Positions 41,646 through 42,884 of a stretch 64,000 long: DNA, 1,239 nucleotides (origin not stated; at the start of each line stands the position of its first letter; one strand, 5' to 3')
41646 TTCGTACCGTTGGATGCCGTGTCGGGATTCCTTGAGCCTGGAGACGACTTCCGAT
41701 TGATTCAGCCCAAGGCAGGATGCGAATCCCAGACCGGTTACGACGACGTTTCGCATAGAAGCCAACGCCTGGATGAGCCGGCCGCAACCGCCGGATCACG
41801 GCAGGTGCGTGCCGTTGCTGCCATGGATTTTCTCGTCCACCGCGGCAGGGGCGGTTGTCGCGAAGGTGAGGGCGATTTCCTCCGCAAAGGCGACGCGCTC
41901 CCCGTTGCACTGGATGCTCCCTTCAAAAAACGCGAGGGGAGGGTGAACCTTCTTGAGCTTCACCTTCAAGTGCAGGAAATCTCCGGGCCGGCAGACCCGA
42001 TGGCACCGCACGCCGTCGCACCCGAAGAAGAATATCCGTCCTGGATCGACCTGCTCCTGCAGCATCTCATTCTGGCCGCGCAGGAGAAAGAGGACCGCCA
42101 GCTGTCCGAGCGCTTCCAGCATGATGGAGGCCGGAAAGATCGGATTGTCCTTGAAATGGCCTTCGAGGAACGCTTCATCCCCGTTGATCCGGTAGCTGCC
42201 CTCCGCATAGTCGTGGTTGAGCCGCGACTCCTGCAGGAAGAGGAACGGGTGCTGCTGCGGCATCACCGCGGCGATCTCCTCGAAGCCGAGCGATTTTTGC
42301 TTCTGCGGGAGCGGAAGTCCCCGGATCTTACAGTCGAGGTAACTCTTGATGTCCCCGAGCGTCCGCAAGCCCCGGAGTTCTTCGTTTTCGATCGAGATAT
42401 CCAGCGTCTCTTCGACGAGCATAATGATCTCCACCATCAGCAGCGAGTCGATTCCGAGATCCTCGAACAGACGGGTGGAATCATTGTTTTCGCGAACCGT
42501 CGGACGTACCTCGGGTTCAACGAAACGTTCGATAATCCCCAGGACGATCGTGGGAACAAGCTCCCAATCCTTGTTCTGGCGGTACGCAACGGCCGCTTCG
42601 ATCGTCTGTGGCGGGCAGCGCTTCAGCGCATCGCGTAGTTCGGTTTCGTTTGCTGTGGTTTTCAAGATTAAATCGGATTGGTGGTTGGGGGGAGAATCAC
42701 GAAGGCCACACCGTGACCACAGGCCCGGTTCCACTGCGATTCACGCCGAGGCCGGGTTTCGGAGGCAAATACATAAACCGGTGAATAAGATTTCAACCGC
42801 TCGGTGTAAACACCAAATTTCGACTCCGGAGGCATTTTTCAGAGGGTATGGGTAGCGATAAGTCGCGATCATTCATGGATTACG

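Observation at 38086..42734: Compact operon pairing a private fatty-acid elongation module with two lipid glycosyltransferases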

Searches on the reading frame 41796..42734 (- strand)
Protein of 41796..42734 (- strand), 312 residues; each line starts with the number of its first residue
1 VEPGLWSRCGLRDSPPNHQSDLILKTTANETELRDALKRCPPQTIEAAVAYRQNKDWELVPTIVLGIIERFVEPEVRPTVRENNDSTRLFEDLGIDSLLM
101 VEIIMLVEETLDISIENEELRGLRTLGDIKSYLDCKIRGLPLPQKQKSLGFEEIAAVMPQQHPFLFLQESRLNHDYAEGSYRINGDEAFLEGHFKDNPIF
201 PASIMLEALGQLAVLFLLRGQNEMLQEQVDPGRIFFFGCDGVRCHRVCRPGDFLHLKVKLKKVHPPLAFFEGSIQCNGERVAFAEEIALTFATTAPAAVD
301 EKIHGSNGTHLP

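Call 3: search_protein_families(library=pfam, proteins=[window:41796-42734:-], max_evalue=0.01)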
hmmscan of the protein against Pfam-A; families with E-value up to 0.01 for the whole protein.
window:41796-42734:- (312 aa): 2 families
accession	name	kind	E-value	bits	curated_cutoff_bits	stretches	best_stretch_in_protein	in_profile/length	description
PF07977.19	FabA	-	3.2e-16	59.7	23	1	171-284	21-137/138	FabA-like domain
PF00550.31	PP-binding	-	2.3e-08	34.6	20.8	1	84-133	19-67/67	Phosphopantetheine attachment site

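Call 4: search_protein_families(library=ncbifam, proteins=[window:41796-42734:-], max_evalue=0.01)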
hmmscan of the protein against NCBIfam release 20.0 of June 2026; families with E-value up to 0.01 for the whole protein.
window:41796-42734:- (312 aa): 22 families
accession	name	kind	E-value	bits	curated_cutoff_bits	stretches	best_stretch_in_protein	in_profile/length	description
NF000582.1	PRK00006.1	equivalog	1.4e-18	67.2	113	1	152-285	3-132/137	3-hydroxyacyl-ACP dehydratase FabZ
NF009667.0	PRK13188.1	equivalog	5.5e-17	61.6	465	1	144-287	316-456/464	bifunctional UDP-3-O-[3-hydroxymyristoyl] N-acetylglucosamine deacetylase/3-hydroxyacyl-ACP dehydratase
TIGR01750.1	fabZ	equivalog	1.5e-16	60.5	155.15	1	151-285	3-136/141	3-hydroxyacyl-ACP dehydratase FabZ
NF058663.1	cispen_cyc_AmcE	equivalog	4.6e-11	43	140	1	146-283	1-135/153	cispentacin biosynthesis cyclizing decarboxylase AmcE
NF002148.0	PRK00982.1-2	subfamily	5e-11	42.3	71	1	86-136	27-77/79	acyl carrier protein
NF002147.0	PRK00982.1-1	equivalog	8.4e-10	38.3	84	1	89-134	33-78/83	acyl carrier protein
NF040636.1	AcpM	exception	2.3e-09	37.2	146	1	87-134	29-76/93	meromycolate extension acyl carrier protein AcpM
NF002150.0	PRK00982.1-4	subfamily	3.5e-09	36.8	66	1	85-134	27-76/80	acyl carrier protein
TIGR00517.1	acyl_carrier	equivalog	4.3e-09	36.1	70.45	1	84-133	24-73/77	acyl carrier protein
NF009104.0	PRK12449.1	equivalog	9.5e-08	31.9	70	1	85-135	27-77/80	acyl carrier protein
NF002151.0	PRK00982.1-5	equivalog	3.9e-07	30.1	92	1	85-134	25-74/78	acyl carrier protein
NF006031.0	PRK08172.1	equivalog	5.6e-07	30.1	76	1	83-129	24-70/82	acyl carrier protein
NF005502.0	PRK07117.1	equivalog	1.3e-06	28.6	79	1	75-138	16-80/82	acyl carrier protein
NF002149.0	PRK00982.1-3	equivalog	3.7e-06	26.8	106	1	86-126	26-66/78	acyl carrier protein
NF005798.0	PRK07639.1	equivalog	2e-05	24.9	100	1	78-121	21-64/91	petrobactin biosynthesis protein AsbD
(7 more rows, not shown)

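Call 7: find_homologous_proteins(query=window:41796-42734:-)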
Query window:41796-42734:- (312 aa): 1738 proteins with E <= 0.001 among 3640 candidates; the best 120 are listed.
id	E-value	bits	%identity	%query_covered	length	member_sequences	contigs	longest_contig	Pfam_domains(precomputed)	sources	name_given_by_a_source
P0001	1.4e-191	654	100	93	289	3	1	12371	PF00550.32,PF22818.3,PF07977.20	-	-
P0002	2.8e-135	469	78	86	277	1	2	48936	PF00550.32,PF22818.3,PF07977.20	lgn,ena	-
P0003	1.0e-134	467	74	88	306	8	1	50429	PF00550.32,PF22818.3,PF07977.20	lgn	-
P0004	8.4e-134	464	77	86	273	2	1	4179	PF00550.32,PF22818.3,PF07977.20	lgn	-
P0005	1.4e-131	456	73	86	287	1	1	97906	PF00550.32,PF22818.3,PF07977.20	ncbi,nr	ncbi:MAG: phosphopantetheine-binding protein [Verrucomicrobiota bacterium]|nr:phosphopantetheine-bin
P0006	5.3e-129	448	72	87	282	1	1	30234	PF00550.32,PF22818.3,PF07977.20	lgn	-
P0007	6.7e-121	421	71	85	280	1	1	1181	PF00550.32,PF22818.3,PF07977.20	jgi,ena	-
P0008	3.6e-118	412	67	89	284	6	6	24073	PF00550.32,PF22818.3,PF07977.20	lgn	-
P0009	4.2e-118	412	70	86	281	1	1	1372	PF00550.32,PF22818.3,PF07977.20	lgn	-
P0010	4.6e-118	412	69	86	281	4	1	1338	PF00550.32,PF22818.3,PF07977.20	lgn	-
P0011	7.7e-118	411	68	87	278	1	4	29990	PF00550.32,PF22818.3,PF07977.20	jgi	jgi:acyl carrier protein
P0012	4.6e-117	409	66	88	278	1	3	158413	PF00550.32,PF22818.3,PF07977.20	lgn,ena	-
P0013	7.4e-117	408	67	88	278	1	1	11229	PF00550.32,PF22818.3,PF07977.20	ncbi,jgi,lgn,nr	ncbi:MAG: FabA-like domain protein [Verrucomicrobia bacterium]|jgi:3-hydroxyacyl-[acyl-carrier-prote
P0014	1.5e-116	407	69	87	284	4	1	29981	PF00550.32,PF22818.3,PF07977.20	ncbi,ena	-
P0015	6.0e-116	405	64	90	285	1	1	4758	PF00550.32,PF22818.3,PF07977.20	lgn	-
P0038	8.2e-113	395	61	91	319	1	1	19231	PF00550.32,PF22818.3,PF07977.20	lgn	-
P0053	1.4e-111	391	68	85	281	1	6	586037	PF00550.32,PF22818.3,PF07977.20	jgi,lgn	jgi:3-hydroxyacyl-[acyl-carrier-protein] dehydratase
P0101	2.6e-104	367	60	85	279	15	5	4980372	PF00550.32,PF22818.3,PF07977.20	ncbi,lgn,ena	-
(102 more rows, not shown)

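Call 9: find_encoding_contigs(protein=P0101, flank=10000, max_places=3)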
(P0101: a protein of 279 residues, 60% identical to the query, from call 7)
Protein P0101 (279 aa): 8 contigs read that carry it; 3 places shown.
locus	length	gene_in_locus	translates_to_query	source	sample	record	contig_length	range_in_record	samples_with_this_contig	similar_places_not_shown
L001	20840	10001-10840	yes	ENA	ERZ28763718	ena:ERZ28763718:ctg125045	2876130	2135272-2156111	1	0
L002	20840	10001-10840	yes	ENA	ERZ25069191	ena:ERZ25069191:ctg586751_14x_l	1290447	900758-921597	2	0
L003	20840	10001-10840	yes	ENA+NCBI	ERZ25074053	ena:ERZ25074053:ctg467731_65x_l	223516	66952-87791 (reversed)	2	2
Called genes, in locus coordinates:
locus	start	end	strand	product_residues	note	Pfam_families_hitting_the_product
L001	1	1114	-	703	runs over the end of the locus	PF04773:FecR (faint)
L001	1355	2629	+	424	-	-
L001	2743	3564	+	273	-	PF02563:Poly_export (weak), PF22461:SLBB_2, PF10531:SLBB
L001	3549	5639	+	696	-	PF13614:AAA_31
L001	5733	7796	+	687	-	PF04932:Wzy_C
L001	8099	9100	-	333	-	PF09721:Exosortase_EpsH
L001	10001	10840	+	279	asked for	PF00550:PP-binding, PF07977:FabA, PF22818:ApeI-like (weak)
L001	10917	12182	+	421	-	PF00109:ketoacyl-synt, PF02801:Ketoacyl-synt_C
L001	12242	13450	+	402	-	PF13439:Glyco_transf_4 (weak), PF13579:Glyco_trans_4_4, PF00534:Glycos_transf_1, PF13692:Glyco_trans_1_4, PF13524:Glyco_trans_1_2 (weak)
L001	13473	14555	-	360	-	PF01075:Glyco_transf_9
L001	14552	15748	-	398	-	PF00155:Aminotran_1_2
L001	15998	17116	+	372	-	PF00266:Aminotran_5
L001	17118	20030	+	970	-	PF01565:FAD_binding_4, PF02913:FAD-oxidase_C, PF13183:Fer4_8, PF13534:Fer4_17 (weak)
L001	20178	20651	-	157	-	PF00186:DHFR_1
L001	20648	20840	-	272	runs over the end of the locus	PF00303:Thymidylat_synt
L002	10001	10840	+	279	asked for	PF00550:PP-binding, PF07977:FabA, PF22818:ApeI-like (weak)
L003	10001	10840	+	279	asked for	PF00550:PP-binding, PF07977:FabA, PF22818:ApeI-like (weak)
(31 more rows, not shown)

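Call 10: find_encoding_contigs(protein=P0053, flank=10000, max_places=2)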
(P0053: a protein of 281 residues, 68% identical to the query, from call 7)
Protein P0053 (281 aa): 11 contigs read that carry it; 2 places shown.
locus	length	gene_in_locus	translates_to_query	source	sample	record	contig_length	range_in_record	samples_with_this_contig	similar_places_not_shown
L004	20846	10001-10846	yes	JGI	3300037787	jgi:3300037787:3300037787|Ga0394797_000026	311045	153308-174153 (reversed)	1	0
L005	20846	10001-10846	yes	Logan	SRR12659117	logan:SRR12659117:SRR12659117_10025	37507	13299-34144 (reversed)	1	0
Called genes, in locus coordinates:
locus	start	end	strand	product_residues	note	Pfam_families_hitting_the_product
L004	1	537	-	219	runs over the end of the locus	PF23473:LysM3_LYK4_5, PF01476:LysM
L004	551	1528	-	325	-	PF00551:Formyl_trans_N, PF02911:Formyl_trans_C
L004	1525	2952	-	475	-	PF00350:Dynamin_N (faint), PF01926:MMR_HSR1, PF02421:FeoB_N, PF03193:RsgA_GTPase (faint), PF00009:GTP_EFTU, PF01926:MMR_HSR1, PF02421:FeoB_N, PF14714:KH_dom-like, +1 more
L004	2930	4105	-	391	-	PF00155:Aminotran_1_2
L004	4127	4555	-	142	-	PF01037:AsnC_trans_reg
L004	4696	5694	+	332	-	PF02636:Methyltransf_28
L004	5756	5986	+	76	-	PF00830:Ribosomal_L28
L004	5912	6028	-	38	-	-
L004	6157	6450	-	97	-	-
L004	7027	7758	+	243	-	PF01507:PAPS_reduct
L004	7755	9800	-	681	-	PF22745:Nlig-Ia, PF01653:DNA_ligase_aden, PF03120:OB_DNA_ligase, PF14520:HHH_5 (faint), PF12826:HHH_2, PF00633:HHH (weak), PF00533:BRCT, PF12738:PTCB-BRCT (weak)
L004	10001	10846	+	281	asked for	PF00550:PP-binding, PF07977:FabA, PF22818:ApeI-like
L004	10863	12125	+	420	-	PF00109:ketoacyl-synt, PF02801:Ketoacyl-synt_C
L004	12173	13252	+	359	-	PF04101:Glyco_tran_28_C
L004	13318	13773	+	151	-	PF07963:N_methyl (weak), PF08334:T2SSG, PF22434:PilW_C (weak)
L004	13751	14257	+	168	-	PF07963:N_methyl (weak)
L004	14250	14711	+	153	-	PF07963:N_methyl (weak)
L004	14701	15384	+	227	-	-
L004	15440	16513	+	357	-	PF21687:T2SSK_1st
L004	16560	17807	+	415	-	-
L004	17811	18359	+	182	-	-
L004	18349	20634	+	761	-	PF03958:Secretin_N, PF00263:Secretin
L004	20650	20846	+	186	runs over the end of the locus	-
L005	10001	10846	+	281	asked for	PF00550:PP-binding, PF07977:FabA, PF22818:ApeI-like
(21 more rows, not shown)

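Call 12: find_related_loci(query=A1, collection=genome_contigs, flank=10000)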
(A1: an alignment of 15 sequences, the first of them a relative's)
Query A1 (289 aa) in genome_contigs; peptide patterns used: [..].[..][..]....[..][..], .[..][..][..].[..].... (x = any residue, [..] = any of these).
599 stretches matched a pattern (row limit reached: there are more); 577 encode a relative of the query (tblastn E <= 1e-3); the best 80 are kept; 80 distinct loci.
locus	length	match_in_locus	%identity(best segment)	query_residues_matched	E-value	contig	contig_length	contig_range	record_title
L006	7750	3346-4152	76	1-269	2e-141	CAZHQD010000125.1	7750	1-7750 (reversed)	MAG TPA_asm: uncultured Puniceicoccaceae bacterium isolate SRP290908_co2_182 genome assembly, contig: NODE_14255_length_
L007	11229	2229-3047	67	3-275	5e-123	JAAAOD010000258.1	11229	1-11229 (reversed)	MAG: Verrucomicrobia bacterium isolate GSL.Bin15 NODE_4550_length_11229_cov_0.661685, whole genome shotgun sequence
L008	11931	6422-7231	70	2-270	3e-123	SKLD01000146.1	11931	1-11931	MAG: Opitutales bacterium isolate CSSed162cmA_196 CSSed16-2cmA-17605, whole genome shotgun sequence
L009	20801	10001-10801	69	3-269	3e-122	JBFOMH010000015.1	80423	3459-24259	MAG: Puniceicoccaceae bacterium isolate E07Bin-2-1 c_000000000015, whole genome shotgun sequence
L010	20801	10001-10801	69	3-269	6e-122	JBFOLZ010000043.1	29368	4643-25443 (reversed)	MAG: Puniceicoccaceae bacterium isolate PD13Bin-3-4 c_000000000043, whole genome shotgun sequence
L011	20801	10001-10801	69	3-268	3e-121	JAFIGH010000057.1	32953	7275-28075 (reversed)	MAG: Opitutales bacterium isolate Super_Day6_Bin.11 NODE_463_length_32953_cov_14.582133, whole genome shotgun sequence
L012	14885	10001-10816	68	2-272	4e-121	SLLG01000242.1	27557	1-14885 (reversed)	MAG: Opitutales bacterium isolate CSSed165cm_301R1 CSSed16-5cm-3100, whole genome shotgun sequence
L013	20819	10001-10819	67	2-272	1e-120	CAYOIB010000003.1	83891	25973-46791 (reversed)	MAG TPA_asm: uncultured Puniceicoccaceae bacterium isolate SRP220891_co3_381 genome assembly, contig: NODE_161_length_83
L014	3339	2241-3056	67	3-274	4e-124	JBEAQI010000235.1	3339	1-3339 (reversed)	MAG: Verrucomicrobiota bacterium isolate muddycreek_2019_sw_WHONDRS-S19S_0082_B_bin.38 scaffold_2347873, whole genome sh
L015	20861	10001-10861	63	3-289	1e-118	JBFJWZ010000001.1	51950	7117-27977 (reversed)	MAG: Oceanipulchritudo sp. isolate Mix_sand19.2022.05.G.36 k141_3413642_length_51950_cov_8.5646, whole genome shotgun se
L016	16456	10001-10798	66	3-268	1e-118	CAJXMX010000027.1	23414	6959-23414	MAG TPA_asm: uncultured Opitutales bacterium isolate SRR6201619_bin.15_MetaBAT_v2.12.1_MAG genome assembly, contig: NODE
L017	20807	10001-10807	65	6-274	1e-118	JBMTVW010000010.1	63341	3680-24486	MAG: Opitutales bacterium isolate LKB_V8_S20_100percent_par_LKB_V8_S20_maxbin.039_sub NODE_135_length_63341_cov_10.64538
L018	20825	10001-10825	65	3-277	1e-117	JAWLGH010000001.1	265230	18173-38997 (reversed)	MAG: Oceanipulchritudo sp. isolate 21BLK6-1.bin.89 NODE_4_length_265230_cov_7.146577, whole genome shotgun sequence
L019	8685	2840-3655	64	3-275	1e-117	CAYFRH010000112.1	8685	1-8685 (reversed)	MAG TPA_asm: uncultured Puniceicoccaceae bacterium isolate ERP107533_co1_142 genome assembly, contig: NODE_9123_length_8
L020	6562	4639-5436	65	4-268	5e-115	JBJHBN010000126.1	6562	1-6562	MAG: Opitutales bacterium isolate SF2967_J5348.semibin_refined.022_sub NODE_11667_length_6562_cov_1.003263, whole genome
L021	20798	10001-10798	66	3-268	4e-115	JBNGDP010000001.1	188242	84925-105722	MAG: Oceanipulchritudo sp. isolate E05-032 bin78.fa-1, whole genome shotgun sequence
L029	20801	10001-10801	58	3-269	2e-107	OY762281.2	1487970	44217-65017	MAG: Opitutales bacterium isolate 685e4509-010e-4797-9872-a51ee4494a19 genome assembly, chromosome: 1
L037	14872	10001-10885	54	3-289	4e-105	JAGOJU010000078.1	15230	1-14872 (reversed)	MAG: Opitutaceae bacterium isolate Go_SlAct_bin_81 Go_SlAct_16298_length_15230_cov_6.678938, whole genome shotgun sequen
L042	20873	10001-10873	55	6-289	2e-104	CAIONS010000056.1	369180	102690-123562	MAG: uncultured Opitutae bacterium isolate Umea3p2_bin-0592 genome assembly, contig: bin-0592:56/71, whole genome shotgu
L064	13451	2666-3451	58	7-268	4e-102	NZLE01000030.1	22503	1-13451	MAG: Opitutia bacterium isolate IN42 30336, whole genome shotgun sequence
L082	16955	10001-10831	58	9-286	7e-102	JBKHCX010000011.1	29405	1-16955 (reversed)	MAG: Puniceicoccaceae bacterium isolate D1M03_19 NODE_694_length_29405_cov_9.769847, whole genome shotgun sequence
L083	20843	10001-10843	54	3-283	6e-102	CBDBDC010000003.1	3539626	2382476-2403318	MAG: Candidatus Synoicihabitans sp. isolate 13c742c4-8103-4e66-a78a-d1520a9a6d96 genome assembly, contig: contig_3, whol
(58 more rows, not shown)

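Call 16: search_protein_families(library=pfam, proteins=[L083:8540-9790:-, L083:12320-13147:+, L083:15650-16666:+, L083:16681-17877:-, L083:17935-19140:-, L083:19128-19880:-, L082:11946-13220:+, L082:12173-13354:+, L082:7650-9731:+, L082:8113-9642:-], max_evalue=0.001)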
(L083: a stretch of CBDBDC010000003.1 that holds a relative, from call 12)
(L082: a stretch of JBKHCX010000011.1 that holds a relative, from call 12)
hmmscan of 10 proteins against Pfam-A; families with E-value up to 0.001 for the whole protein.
L083:8540-9790:- (416 aa): 6 families
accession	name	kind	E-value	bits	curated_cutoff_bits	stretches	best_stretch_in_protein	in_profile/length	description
PF00534.26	Glycos_transf_1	-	4.6e-34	117.9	26.4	1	221-388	11-172/172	Glycosyl transferases group 1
PF13692.12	Glyco_trans_1_4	-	3.2e-28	99.2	27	1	227-373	3-141/142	Glycosyl transferases group 1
PF20706.3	GT4-conflict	-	3.1e-15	56.5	26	1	167-398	140-382/385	Family 4 Glycosyltransferase in conflict systems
PF13439.12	Glyco_transf_4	-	1e-11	45.6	28.5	1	48-205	2-165/170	Glycosyltransferase Family 4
PF13579.12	Glyco_trans_4_4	-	1.1e-10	42.5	29.7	1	48-202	1-155/158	Glycosyl transferase 4-like domain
PF13524.12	Glyco_trans_1_2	-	4.3e-05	23.9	25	1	259-390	16-130/144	Glycosyl transferase-like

L083:12320-13147:+ (275 aa): 3 families
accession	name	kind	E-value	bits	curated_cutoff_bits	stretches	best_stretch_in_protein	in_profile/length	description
PF00106.31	adh_short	-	3e-30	105.6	26.6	1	8-192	2-190/195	short chain dehydrogenase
PF13561.12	adh_short_C2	-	1.2e-18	68.1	27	1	13-192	1-184/236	Enoyl-(Acyl carrier protein) reductase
PF01370.27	Epimerase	-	0.00075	19.4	20.9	1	9-93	1-79/240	NAD dependent epimerase/dehydratase family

L083:15650-16666:+ (338 aa): 3 families
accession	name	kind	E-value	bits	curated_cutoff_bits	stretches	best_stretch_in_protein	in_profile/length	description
PF13692.12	Glyco_trans_1_4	-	3.4e-15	57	27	1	164-307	2-142/142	Glycosyl transferases group 1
PF00534.26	Glycos_transf_1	-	5.6e-14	52.5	26.4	1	158-315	10-166/172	Glycosyl transferases group 1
PF20706.3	GT4-conflict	-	6.3e-06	25.8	26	1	111-274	147-313/385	Family 4 Glycosyltransferase in conflict systems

L083:16681-17877:- (398 aa): 2 families
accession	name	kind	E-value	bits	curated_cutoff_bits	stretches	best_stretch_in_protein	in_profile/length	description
PF00155.27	Aminotran_1_2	-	2.2e-44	152.5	19.7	1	50-387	2-357/361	Aminotransferase class I and II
PF01053.26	Cys_Met_Meta_PP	-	7.2e-06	25.2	27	1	96-224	54-182/381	Cys/Met metabolism PLP-dependent enzyme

L083:17935-19140:- (401 aa): 3 families
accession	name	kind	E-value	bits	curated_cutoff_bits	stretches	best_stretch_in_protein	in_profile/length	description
PF00534.26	Glycos_transf_1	-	2e-18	66.9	26.4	1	208-373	5-170/172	Glycosyl transferases group 1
PF13692.12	Glyco_trans_1_4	-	1e-16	61.9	27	1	219-361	3-142/142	Glycosyl transferases group 1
PF20706.3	GT4-conflict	-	2.4e-10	40.4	26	1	186-387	167-385/385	Family 4 Glycosyltransferase in conflict systems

L083:19128-19880:- (250 aa): 4 families
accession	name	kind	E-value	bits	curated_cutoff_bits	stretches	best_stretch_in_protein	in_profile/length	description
PF00535.33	Glycos_transf_2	-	8.4e-38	130.4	23.3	1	23-188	1-167/168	Glycosyl transferase family 2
PF13641.12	Glyco_tranf_2_3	-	3.8e-11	43.9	27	1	22-168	3-142/230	Glycosyltransferase like family 2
PF10111.15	Glyco_tranf_2_2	-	1.7e-05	24.9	27.3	1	23-120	1-101/276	Glycosyltransferase like family 2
PF13506.12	Glyco_transf_21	-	4.3e-05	23.5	21.7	1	84-182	15-111/174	Glycosyl transferase family 21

L082:11946-13220:+ (424 aa): 1 family
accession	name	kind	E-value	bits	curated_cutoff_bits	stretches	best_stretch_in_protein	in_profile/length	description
PF01075.23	Glyco_transf_9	-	4e-20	72.6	22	1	256-399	103-241/247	Glycosyltransferase family 9 (heptosyltransferase)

L082:12173-13354:+ (393 aa): 0 families

L082:7650-9731:+ (693 aa): 0 families

L082:8113-9642:- (509 aa): 0 families

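Call 20: search_solved_structures(query=window:41796-42665:-, max_evalue=0.01, show_alignments=2)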
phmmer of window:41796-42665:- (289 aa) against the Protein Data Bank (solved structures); distinct sequences matched with E-value up to 0.01: 85 (the best 60 are shown).
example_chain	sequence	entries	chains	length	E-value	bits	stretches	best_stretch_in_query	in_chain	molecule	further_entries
5bux_A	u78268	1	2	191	4.2e-14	55.8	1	125-274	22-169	3-hydroxyacyl-[acyl-carrier-protein] dehydratase FabZ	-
5buw_A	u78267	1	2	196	4.6e-14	55.7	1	125-274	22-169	3-hydroxyacyl-[acyl-carrier-protein] dehydratase FabZ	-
6n3p_A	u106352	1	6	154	6.8e-13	51.8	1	125-260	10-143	3-hydroxyacyl-[acyl-carrier-protein] dehydratase FabZ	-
7qv0_A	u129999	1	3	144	8.3e-13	51.6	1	127-259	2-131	Beta-hydroxyacyl-(Acyl-carrier-protein) dehydratase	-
8ayb_A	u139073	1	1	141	2.1e-12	50.3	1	127-258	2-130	Beta-hydroxyacyl-(Acyl-carrier-protein) dehydratase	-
1z6b_A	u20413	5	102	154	8.4e-12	48.3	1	118-261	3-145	fatty acid synthesis protein | Beta-hydroxyacyl-ACP dehydratase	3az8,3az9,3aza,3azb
8ayi_A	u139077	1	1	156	8.4e-12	48.2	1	127-259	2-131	Beta-hydroxyacyl-(Acyl-carrier-protein) dehydratase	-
8ayc_A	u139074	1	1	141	9.7e-12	48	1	127-258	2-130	Beta-hydroxyacyl-(Acyl-carrier-protein) dehydratase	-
3d6x_A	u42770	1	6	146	3.2e-11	46.3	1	130-265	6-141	(3R)-hydroxymyristoyl-[acyl-carrier-protein] dehydratase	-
4h4g_A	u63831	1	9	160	5.8e-11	45.5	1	127-270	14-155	(3R)-hydroxymyristoyl-[acyl-carrier-protein] dehydratase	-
8ayd_AA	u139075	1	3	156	9.7e-10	41.5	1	128-271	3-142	3-hydroxyacyl-[acyl-carrier-protein] dehydratase FabZ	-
1u1z_A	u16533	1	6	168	1.4e-09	40.9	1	120-259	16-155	(3R)-hydroxymyristoyl-[acyl carrier protein] dehydratase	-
1zhg_A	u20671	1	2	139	1.5e-09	40.8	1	131-262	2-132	beta hydroxyacyl-acyl carrier protein dehydratase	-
2okh_A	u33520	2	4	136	4.6e-09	39.3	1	134-262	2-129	Beta-hydroxyacyl-ACP dehydratase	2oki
5buy_A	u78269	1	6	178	3.7e-08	36.3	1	121-265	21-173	3-hydroxyacyl-[acyl-carrier-protein] dehydratase FabZ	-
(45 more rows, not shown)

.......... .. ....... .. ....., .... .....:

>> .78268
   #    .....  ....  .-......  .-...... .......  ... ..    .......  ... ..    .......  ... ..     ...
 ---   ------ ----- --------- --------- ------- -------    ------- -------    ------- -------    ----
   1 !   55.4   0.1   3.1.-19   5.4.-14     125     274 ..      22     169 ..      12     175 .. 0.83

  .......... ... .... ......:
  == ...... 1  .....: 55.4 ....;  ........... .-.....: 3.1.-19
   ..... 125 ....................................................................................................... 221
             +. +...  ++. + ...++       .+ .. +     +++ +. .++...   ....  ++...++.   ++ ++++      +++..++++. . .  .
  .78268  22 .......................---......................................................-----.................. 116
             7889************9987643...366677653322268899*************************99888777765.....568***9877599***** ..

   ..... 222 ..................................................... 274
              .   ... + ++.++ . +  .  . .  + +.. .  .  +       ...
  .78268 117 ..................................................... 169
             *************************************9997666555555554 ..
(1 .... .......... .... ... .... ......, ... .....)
